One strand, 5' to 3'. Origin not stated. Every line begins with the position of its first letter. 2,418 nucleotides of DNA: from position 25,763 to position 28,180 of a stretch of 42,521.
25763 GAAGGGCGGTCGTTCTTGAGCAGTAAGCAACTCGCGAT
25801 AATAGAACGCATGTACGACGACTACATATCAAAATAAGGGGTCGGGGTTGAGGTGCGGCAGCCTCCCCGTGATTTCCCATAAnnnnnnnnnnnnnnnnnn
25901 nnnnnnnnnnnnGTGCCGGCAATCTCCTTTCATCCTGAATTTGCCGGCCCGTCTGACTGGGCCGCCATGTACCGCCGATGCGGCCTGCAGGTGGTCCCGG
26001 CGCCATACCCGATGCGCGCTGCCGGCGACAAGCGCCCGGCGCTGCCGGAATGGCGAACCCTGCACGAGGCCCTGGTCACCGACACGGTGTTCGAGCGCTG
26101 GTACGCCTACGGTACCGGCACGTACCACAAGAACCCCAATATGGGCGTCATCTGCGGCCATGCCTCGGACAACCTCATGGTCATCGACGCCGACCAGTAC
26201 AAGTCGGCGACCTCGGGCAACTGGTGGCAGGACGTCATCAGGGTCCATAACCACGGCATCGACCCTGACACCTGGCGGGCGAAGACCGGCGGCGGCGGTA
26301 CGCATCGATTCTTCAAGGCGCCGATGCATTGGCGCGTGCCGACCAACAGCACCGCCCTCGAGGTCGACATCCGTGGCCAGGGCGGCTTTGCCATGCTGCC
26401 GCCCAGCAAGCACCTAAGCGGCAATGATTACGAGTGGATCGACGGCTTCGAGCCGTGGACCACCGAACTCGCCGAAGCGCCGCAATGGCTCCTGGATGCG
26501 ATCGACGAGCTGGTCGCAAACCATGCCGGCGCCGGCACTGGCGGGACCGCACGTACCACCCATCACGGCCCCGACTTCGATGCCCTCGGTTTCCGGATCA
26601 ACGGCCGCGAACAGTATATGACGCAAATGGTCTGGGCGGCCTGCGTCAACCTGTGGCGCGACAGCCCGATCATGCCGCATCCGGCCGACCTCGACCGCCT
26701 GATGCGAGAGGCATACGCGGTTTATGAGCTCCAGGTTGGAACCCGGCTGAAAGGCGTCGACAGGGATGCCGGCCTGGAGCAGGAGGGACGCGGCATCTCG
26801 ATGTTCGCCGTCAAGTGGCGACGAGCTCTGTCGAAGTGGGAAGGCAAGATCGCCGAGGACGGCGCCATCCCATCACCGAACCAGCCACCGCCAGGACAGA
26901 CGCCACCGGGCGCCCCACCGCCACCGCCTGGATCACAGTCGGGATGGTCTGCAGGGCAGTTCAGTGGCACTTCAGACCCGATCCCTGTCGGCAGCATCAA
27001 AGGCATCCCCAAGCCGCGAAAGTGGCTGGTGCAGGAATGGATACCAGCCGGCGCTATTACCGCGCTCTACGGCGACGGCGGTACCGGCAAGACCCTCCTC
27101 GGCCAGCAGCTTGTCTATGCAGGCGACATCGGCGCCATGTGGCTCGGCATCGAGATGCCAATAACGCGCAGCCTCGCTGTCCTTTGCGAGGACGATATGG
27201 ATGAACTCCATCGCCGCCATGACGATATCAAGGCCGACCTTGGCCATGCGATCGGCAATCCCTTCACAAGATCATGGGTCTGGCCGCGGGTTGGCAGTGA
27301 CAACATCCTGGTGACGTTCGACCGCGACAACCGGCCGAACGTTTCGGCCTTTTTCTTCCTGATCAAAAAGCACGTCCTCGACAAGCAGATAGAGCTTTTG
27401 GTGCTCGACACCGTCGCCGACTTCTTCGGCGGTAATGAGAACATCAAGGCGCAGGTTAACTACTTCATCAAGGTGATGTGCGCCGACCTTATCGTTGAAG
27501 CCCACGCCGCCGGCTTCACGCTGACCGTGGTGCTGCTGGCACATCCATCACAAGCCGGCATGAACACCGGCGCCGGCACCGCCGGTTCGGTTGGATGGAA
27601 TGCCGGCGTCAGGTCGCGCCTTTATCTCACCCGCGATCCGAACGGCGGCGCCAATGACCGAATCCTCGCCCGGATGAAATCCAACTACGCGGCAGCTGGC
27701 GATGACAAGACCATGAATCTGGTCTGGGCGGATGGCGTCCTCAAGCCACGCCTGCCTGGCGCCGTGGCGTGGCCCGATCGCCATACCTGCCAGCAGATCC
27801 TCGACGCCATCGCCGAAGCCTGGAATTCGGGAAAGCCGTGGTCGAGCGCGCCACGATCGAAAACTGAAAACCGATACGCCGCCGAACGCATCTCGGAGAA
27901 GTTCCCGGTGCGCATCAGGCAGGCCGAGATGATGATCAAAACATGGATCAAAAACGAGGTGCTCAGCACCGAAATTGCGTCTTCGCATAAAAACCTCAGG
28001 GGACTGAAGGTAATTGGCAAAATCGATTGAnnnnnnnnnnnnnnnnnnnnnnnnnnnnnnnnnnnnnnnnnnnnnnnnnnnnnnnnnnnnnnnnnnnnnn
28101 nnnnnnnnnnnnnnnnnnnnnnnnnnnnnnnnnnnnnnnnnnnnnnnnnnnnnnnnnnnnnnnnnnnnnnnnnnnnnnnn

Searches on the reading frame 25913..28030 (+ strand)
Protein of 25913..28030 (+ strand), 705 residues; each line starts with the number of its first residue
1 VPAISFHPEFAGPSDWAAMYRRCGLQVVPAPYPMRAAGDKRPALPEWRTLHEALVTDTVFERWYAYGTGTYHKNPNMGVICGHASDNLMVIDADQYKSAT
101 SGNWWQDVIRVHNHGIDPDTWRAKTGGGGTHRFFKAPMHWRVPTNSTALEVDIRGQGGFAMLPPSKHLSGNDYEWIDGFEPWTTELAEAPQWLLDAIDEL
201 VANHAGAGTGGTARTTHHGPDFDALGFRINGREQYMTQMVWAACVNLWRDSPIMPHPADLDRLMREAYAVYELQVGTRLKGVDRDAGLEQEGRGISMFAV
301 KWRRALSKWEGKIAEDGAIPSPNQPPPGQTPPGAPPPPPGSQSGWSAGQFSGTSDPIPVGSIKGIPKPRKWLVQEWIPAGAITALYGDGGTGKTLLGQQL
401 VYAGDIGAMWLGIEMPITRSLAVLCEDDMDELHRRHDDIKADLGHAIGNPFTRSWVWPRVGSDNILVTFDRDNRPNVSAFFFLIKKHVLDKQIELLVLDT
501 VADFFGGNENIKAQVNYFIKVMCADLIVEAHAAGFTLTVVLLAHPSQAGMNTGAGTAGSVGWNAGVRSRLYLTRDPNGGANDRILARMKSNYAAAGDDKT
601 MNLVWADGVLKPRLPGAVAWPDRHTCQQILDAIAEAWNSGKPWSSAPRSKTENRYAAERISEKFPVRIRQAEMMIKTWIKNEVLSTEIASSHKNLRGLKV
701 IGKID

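Call 11: search_protein_families(library=pfam, proteins=[window:25913-28030:+], max_evalue=0.01)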
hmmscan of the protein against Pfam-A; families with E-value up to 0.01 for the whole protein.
window:25913-28030:+ (705 aa): 3 families
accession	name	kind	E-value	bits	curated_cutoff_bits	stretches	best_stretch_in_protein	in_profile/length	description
PF09250.16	Prim-Pol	-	3.7e-24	86.4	22.8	1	19-192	4-158/158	Bifunctional DNA primase/polymerase, N-terminal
PF13481.12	AAA_25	-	3.7e-22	79.3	27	1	358-547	11-192/195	AAA domain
PF06745.19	ATPase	-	0.0022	17.8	26.6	1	375-404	14-43/231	KaiC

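Call 12: search_protein_families(library=phrogs, proteins=[window:25913-28030:+], max_evalue=0.001)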
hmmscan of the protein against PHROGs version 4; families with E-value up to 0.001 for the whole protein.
window:25913-28030:+ (705 aa): 10 families
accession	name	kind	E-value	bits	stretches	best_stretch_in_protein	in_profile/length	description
phrog_906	-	DNA, RNA and nucleotide metabolism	2e-38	133.7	2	366-608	513-742/872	DNA polymerase/primase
phrog_1156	-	DNA, RNA and nucleotide metabolism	3.2e-23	83.2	1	14-197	14-191/855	DNA primase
phrog_3022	-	DNA, RNA and nucleotide metabolism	6.3e-10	39.1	1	71-200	71-183/788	DNA primase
phrog_5852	-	DNA, RNA and nucleotide metabolism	1.9e-07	31.6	1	56-176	122-228/242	DNA polymerase/primase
phrog_25693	-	unknown function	2.9e-07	30.4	1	364-544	35-208/405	-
phrog_695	-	DNA, RNA and nucleotide metabolism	3.4e-07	30.4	1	71-204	53-184/704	DNA polymerase/primase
phrog_19930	-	DNA, RNA and nucleotide metabolism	3.7e-06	26.5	1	18-138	15-124/865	DNA polymerase/primase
phrog_3123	-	unknown function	1.6e-05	24.7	1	365-572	326-536/583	-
phrog_2850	-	unknown function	1.9e-05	24.8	1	363-578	141-337/465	-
phrog_239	-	DNA, RNA and nucleotide metabolism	2.1e-05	24.6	1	367-517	346-491/801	DNA primase/helicase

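Call 13: find_related_loci(query=window:25913-28030:+, collection=viral_contigs, flank=4000)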
Query window:25913-28030:+ (705 aa) in viral_contigs; peptide patterns used: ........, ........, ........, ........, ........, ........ (x = any residue, [..] = any of these).
1 stretches matched a pattern; 1 encode a relative of the query (tblastn E <= 1e-3); 1 distinct loci.
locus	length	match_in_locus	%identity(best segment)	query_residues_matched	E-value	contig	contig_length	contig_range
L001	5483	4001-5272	75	1-435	0e+0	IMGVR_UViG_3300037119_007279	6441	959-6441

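Call 14: search_dna_similar(query=window:25913-28030:+, collection=phages, mode=protein, max_rows=30)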
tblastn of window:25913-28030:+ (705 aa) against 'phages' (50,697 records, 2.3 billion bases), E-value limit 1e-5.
Records with a match: 14; places in all: 14; records where one place covers at least 80% of the query: 0.
Best place of each record, by identity: <60% 14.
By first word of the organism name: Rhizobium 5; Wolbachia 4; Bacteriophage 2; Ralstonia 1; Caudoviricetes 1; Proteobacteria 1.
By host as written in the record: - 4; Wolbachia endosymbiont wVitA of Nasonia vitripennis 2; wVitA Wolbachia of Nasonia vitripennis 1; Wolbachia endosymbiont wVitB of Nasonia vitripennis 1; Rhizobium phaseoli INC1-2 1; Sinorhizobium americanum X2_26 1; Ralstonia solanacearum 1; Methanomicrobiales 1; and 2 more.
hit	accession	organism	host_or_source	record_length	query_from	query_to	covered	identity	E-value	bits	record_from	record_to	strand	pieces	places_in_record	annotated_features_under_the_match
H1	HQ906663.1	Wolbachia endosymbiont wVitA of Nasonia vitripennis phage ...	Wolbachia endosymbiont wVitA of Nasonia ...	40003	365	610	35%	39.7%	7e-37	155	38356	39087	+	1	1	record has no annotation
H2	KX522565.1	Wolbachia phage WO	wVitA Wolbachia of Nasonia vitripennis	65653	369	608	34%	40.6%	1e-34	147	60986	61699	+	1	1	ATPase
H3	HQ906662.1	Wolbachia endosymbiont wVitA of Nasonia vitripennis phage ...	Wolbachia endosymbiont wVitA of Nasonia ...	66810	369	608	34%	40.6%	1e-34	147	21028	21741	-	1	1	RepA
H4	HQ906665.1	Wolbachia endosymbiont wVitB of Nasonia vitripennis phage ...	Wolbachia endosymbiont wVitB of Nasonia ...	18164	369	608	34%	40.2%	4e-34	146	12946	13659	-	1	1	RepA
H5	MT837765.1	Bacteriophage sp.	human fecal samples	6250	363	605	34%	31.7%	1e-14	84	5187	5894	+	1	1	record has no annotation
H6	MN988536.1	Rhizobium phage RHph_N65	Rhizobium phaseoli INC1-2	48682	495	700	29%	25.5%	2e-6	58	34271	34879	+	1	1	putative helicase/primease protein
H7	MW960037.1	Rhizobium phage RHph_X2_26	Sinorhizobium americanum X2_26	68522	50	197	21%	32.5%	7e-9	66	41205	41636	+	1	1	putative DNA primase protein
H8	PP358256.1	Ralstonia phage PY059YO380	Ralstonia solanacearum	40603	48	193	21%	32.2%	8e-10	69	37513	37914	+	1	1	hypothetical protein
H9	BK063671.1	Caudoviricetes sp. vir555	Methanomicrobiales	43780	60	195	19%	32.8%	1e-9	68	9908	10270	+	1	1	DNA primase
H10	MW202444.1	Bacteriophage sp.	Manatee Spring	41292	76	199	18%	33.9%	3e-6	57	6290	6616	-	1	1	regulatory protein repA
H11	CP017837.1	Proteobacteria phage MWH-Nonnen-W8red 2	Silvanigrella aquatica Nonnen-W8red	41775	86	199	16%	36.0%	4e-12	76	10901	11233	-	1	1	record has no annotation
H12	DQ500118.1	Rhizobium phage 16-3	-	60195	90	201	16%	36.0%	2e-7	61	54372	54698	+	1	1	16-3p101: p101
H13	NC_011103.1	Rhizobium phage 16-3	-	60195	90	201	16%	36.0%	2e-7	61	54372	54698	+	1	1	16-3p101: DNA polymerase/primase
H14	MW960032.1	Rhizobium phage RHph_X2_25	Sinorhizobium americanum X2_25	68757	114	197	12%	44.2%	6e-9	66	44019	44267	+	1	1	putative DNA primase/polymerase protein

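Call 15: find_homologous_proteins(query=window:25913-28030:+, max_evalue=1e-30)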
Query window:25913-28030:+ (705 aa): 655 proteins with E <= 1e-30 among 8000 candidates; the best 120 are listed.
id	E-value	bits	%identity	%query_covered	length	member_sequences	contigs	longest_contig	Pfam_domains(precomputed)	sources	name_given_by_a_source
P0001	0.0e+0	1673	100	100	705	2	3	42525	PF09250.17,PF13481.13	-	-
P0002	0.0e+0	1433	85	100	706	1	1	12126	PF09250.17,PF13481.13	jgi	jgi:hypothetical protein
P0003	2.9e-223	761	53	97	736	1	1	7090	PF09250.17,PF13481.13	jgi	jgi:hypothetical protein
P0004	7.0e-221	753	49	99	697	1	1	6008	PF09250.17,PF13481.13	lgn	-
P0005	7.3e-221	753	51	95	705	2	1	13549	PF09250.17,PF13481.13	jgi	jgi:hypothetical protein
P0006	2.8e-219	748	51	95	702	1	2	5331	PF09250.17,PF13481.13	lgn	-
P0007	1.1e-218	746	51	99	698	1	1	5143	PF09250.17,PF13481.13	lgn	-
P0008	2.2e-217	742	51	95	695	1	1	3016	PF09250.17,PF13481.13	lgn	-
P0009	1.4e-215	736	52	91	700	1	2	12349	PF09250.17,PF13481.13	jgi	jgi:hypothetical protein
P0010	2.9e-213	728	49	99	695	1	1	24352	PF09250.17,PF13481.13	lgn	-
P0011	4.6e-213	727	51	91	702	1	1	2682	PF09250.17,PF13481.13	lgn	-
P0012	5.8e-213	727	52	91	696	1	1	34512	PF09250.17,PF13481.13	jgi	-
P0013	9.3e-213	726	48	99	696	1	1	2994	PF09250.17,PF13481.13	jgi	jgi:RecA-family ATPase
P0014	1.2e-212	726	49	95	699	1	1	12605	PF09250.17,PF13481.13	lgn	-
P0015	4.0e-212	724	49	95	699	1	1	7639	PF09250.17,PF13481.13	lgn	-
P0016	6.8e-212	724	50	97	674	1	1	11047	PF09250.17,PF13481.13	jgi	jgi:hypothetical protein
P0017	2.6e-211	722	47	99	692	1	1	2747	PF09250.17,PF13481.13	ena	-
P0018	8.0e-211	720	51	91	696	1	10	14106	PF09250.17,PF13481.13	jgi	jgi:hypothetical protein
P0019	6.7e-209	714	48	95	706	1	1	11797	PF09250.17,PF13481.13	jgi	jgi:hypothetical protein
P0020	6.9e-209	714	50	94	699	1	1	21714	PF09250.17,PF13481.13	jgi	jgi:hypothetical protein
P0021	2.4e-207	709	47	99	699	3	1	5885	PF09250.17,PF13481.13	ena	-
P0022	3.4e-207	708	47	99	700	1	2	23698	PF09250.17,PF13481.13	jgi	jgi:hypothetical protein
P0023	4.4e-207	708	48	97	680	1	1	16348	PF09250.17,PF13481.13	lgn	-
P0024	2.5e-206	705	51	91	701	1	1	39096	PF09250.17,PF13481.13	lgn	-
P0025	6.0e-206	704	48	92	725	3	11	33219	PF09250.17,PF13481.13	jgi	jgi:RecA-family ATPase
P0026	3.1e-205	702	49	92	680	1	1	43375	PF09250.17,PF13481.13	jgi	jgi:RecA-family ATPase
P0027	6.1e-205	701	51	89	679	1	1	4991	PF09250.17,PF13481.13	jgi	jgi:hypothetical protein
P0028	8.2e-205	700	50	90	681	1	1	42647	PF09250.17,PF13481.13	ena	-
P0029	9.9e-205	700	48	100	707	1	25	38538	PF09250.17,PF13481.13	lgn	-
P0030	1.1e-203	697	47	99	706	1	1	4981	PF09250.17,PF13481.13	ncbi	-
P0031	3.2e-199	682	51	88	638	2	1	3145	PF09250.17,PF13481.13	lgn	-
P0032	4.9e-196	671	47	97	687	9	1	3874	PF09250.17,PF13481.13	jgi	jgi:hypothetical protein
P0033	2.5e-194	666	51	89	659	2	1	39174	PF09250.17,PF13481.13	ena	-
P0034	2.6e-193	662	50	89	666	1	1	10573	PF09250.17,PF13481.13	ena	-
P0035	5.0e-191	655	46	100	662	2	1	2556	PF09250.17,PF13481.13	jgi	jgi:hypothetical protein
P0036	1.2e-186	640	47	92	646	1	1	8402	PF09250.17,PF13481.13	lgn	-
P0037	1.2e-185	637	48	88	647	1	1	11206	PF09250.17,PF13481.13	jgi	jgi:hypothetical protein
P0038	1.5e-179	617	43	100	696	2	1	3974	PF09250.17,PF13481.13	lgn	-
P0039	5.3e-177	608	44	99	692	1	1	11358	PF09250.17,PF13481.13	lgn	-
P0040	1.1e-173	597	48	83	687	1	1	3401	PF09250.17,PF13481.13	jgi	jgi:hypothetical protein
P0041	1.2e-162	561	44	86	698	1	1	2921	PF09250.17,PF13481.13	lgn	-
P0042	1.7e-155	537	43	92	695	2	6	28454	PF09250.17,PF13481.13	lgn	-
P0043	3.6e-151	523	42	92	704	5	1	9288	PF09250.17,PF13481.13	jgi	jgi:hypothetical protein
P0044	9.3e-151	522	41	96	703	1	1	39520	PF09250.17,PF13481.13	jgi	jgi:hypothetical protein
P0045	2.8e-150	520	39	99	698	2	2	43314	PF09250.17,PF13481.13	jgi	-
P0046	2.2e-147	510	49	68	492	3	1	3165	PF13481.13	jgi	jgi:hypothetical protein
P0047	5.5e-147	509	40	95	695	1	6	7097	PF09250.17,PF13481.13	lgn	-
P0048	1.9e-145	504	40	91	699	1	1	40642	PF09250.17,PF13481.13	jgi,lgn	jgi:hypothetical protein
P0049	2.6e-145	503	41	93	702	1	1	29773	PF09250.17,PF13481.13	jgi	jgi:hypothetical protein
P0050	3.6e-144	500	41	91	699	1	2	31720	PF09250.17,PF13481.13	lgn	-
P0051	1.3e-143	498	40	96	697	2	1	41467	PF09250.17,PF13481.13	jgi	jgi:hypothetical protein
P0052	2.4e-143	497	50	64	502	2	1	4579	PF13481.13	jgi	jgi:RecA-family ATPase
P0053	8.0e-143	495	38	99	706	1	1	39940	PF09250.17,PF13481.13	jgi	jgi:hypothetical protein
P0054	6.1e-141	489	39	91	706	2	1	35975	PF09250.17,PF13481.13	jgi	jgi:hypothetical protein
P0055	1.1e-140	488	41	91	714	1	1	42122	PF09250.17,PF13481.13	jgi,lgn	jgi:hypothetical protein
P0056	1.7e-140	488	38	99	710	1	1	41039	PF09250.17,PF13481.13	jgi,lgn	jgi:hypothetical protein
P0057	2.3e-140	487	40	90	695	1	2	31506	PF09250.17,PF13481.13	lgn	-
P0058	4.7e-138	480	37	98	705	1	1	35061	PF09250.17,PF13481.13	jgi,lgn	jgi:hypothetical protein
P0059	1.0e-137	478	45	73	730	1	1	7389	PF13481.13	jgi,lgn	jgi:hypothetical protein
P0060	1.6e-137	478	48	68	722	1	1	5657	PF13481.13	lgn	-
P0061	1.4e-136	475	39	97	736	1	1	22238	PF09250.17,PF13481.13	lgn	-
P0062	3.9e-136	473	39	91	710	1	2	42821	PF09250.17,PF13481.13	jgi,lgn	jgi:hypothetical protein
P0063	1.1e-131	458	47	67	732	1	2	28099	PF13481.13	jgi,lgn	jgi:hypothetical protein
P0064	2.3e-130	454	38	99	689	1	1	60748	PF09250.17,PF13481.13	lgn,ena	-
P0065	3.2e-130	454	40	88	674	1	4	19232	PF09250.17,PF13481.13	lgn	-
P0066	8.1e-130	452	46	67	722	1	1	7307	PF13481.13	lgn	-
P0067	1.1e-129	452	45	68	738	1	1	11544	PF13481.13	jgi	jgi:RecA-family ATPase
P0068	2.0e-128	448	45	68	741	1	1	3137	PF13481.13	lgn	-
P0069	1.0e-125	439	45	67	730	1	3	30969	PF13481.13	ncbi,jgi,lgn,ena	jgi:RecA-family ATPase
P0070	1.5e-125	438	38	99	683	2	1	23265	PF09250.17,PF13481.13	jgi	-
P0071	1.2e-124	435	37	99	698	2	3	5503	PF09250.17,PF13481.13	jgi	jgi:hypothetical protein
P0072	7.9e-124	432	43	71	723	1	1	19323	PF13481.13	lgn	-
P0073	5.7e-123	430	37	97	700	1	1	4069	PF09250.17,PF13481.13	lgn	-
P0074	3.4e-122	427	38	99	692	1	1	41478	PF09250.17,PF13481.13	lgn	-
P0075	2.3e-121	424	36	99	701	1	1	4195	PF09250.17,PF13481.13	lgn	-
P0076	2.4e-121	424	35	99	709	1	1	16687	PF09250.17,PF13481.13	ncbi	-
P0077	1.9e-120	421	36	99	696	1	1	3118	PF09250.17,PF13481.13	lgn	-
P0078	2.7e-120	421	36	99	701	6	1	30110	PF09250.17,PF13481.13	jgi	jgi:hypothetical protein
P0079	8.1e-120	419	35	100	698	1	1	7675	PF09250.17,PF13481.13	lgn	-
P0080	6.5e-119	416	37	91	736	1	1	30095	PF09250.17,PF13481.13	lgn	-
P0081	9.6e-119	416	52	54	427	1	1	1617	PF13481.13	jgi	jgi:hypothetical protein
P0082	1.0e-118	416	36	100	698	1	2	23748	PF09250.17,PF13481.13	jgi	jgi:hypothetical protein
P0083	6.0e-118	413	35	99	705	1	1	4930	PF09250.17,PF13481.13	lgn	-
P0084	8.5e-118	413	37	99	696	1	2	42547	PF09250.17,PF13481.13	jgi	-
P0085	1.1e-117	412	37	100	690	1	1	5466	PF09250.17,PF13481.13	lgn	-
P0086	2.8e-117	411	36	99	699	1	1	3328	PF09250.17,PF13481.13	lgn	-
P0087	3.4e-117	411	37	100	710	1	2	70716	PF09250.17,PF13481.13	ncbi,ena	-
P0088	4.6e-117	410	34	100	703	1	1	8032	PF09250.17,PF13481.13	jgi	jgi:hypothetical protein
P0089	6.4e-117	410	36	100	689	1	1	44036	PF09250.17,PF13481.13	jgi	jgi:hypothetical protein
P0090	9.6e-117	409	37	99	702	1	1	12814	PF09250.17,PF13481.13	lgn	-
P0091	3.7e-116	407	36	100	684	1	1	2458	PF09250.17,PF13481.13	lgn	-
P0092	7.5e-116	406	35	100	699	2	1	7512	PF09250.17,PF13481.13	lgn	-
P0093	7.9e-116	406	35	100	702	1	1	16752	PF09250.17,PF13481.13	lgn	-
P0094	1.1e-115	406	36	99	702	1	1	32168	PF09250.17,PF13481.13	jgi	jgi:hypothetical protein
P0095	7.1e-115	403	35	99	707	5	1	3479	PF09250.17,PF13481.13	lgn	-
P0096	9.9e-115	402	47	49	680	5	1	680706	PF09250.17,PF13481.13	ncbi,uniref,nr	ncbi:hypothetical protein GGR16_002638 [Chelatococcus caeni]|uniref:DNA primase/polymerase bifunctio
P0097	1.3e-114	402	36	99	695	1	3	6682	PF09250.17,PF13481.13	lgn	-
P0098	2.5e-114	401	35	100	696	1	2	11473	PF09250.17,PF13481.13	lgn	-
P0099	3.6e-114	401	35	99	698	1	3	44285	PF09250.17,PF13481.13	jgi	jgi:hypothetical protein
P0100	4.1e-114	400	33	99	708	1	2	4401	PF09250.17,PF13481.13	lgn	-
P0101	6.2e-114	400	36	99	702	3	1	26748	PF09250.17,PF13481.13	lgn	-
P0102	8.0e-114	399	35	100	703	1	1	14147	PF09250.17,PF13481.13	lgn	-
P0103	1.4e-113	399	33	100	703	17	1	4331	PF09250.17,PF13481.13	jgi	-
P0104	1.6e-113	398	45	67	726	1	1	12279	PF13481.13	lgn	-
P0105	2.5e-113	398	37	97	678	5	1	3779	PF09250.17,PF13481.13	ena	-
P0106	3.9e-113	397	35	99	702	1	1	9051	PF09250.17,PF13481.13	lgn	-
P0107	4.4e-113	397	43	69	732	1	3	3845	PF13481.13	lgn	-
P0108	8.4e-113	396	34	100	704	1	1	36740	PF09250.17,PF13481.13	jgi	jgi:AAA domain/Bifunctional DNA primase/polymerase, N-terminal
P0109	1.6e-112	395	35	100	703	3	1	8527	PF09250.17,PF13481.13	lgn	-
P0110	2.4e-112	394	35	99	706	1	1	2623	PF09250.17,PF13481.13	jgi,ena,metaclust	metaclust:\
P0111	2.9e-112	394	36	99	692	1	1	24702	PF09250.17,PF13481.13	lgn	-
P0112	3.5e-112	394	35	99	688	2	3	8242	PF09250.17,PF13481.13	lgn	-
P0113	4.1e-112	394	34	99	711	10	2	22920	PF09250.17,PF13481.13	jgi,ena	-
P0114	4.8e-112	393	45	62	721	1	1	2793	PF13481.13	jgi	-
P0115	1.2e-111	392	46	63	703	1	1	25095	PF13481.13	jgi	jgi:hypothetical protein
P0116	1.3e-111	392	45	66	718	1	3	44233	PF13481.13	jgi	jgi:hypothetical protein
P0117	1.4e-111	392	52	50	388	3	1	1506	PF13481.13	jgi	jgi:RecA-family ATPase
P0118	1.5e-111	392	35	97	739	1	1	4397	PF09250.17,PF13481.13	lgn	-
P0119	1.6e-111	392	36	99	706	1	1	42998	PF09250.17,PF13481.13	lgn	-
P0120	3.3e-111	391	34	99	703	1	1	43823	PF09250.17,PF13481.13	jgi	jgi:hypothetical protein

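Call 17: find_related_loci(query=A1, collection=metagenome_contigs, flank=3500)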
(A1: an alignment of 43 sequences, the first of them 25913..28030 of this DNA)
Query A1 (705 aa) in metagenome_contigs; peptide patterns used: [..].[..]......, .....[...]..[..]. (x = any residue, [..] = any of these).
434 stretches matched a pattern; 352 encode a relative of the query (tblastn E <= 1e-3); the best 80 are kept; 80 distinct loci.
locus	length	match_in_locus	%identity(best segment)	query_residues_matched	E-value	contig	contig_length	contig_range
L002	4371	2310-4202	52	5-643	0e+0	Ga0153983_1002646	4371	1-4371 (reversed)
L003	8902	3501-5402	52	5-643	0e+0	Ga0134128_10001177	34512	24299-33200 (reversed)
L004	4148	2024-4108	47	5-704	0e+0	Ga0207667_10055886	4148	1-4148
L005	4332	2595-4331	51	5-583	0e+0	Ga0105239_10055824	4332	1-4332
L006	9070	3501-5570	39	4-698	4e-150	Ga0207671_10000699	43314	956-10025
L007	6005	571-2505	40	5-643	5e-137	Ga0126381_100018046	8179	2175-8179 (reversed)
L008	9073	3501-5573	37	5-705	7e-122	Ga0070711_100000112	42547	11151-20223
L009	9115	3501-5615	35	5-705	1e-116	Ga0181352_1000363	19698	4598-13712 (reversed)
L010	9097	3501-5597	33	2-705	8e-116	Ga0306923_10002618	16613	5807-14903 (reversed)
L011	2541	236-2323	35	5-705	2e-121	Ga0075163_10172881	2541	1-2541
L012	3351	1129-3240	35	5-705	2e-118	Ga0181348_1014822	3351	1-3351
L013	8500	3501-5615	34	5-705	2e-113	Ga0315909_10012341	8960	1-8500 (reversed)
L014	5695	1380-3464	35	2-704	9e-113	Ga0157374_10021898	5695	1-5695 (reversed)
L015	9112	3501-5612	33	5-705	2e-111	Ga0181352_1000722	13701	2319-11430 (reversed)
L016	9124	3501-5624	34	1-705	5e-111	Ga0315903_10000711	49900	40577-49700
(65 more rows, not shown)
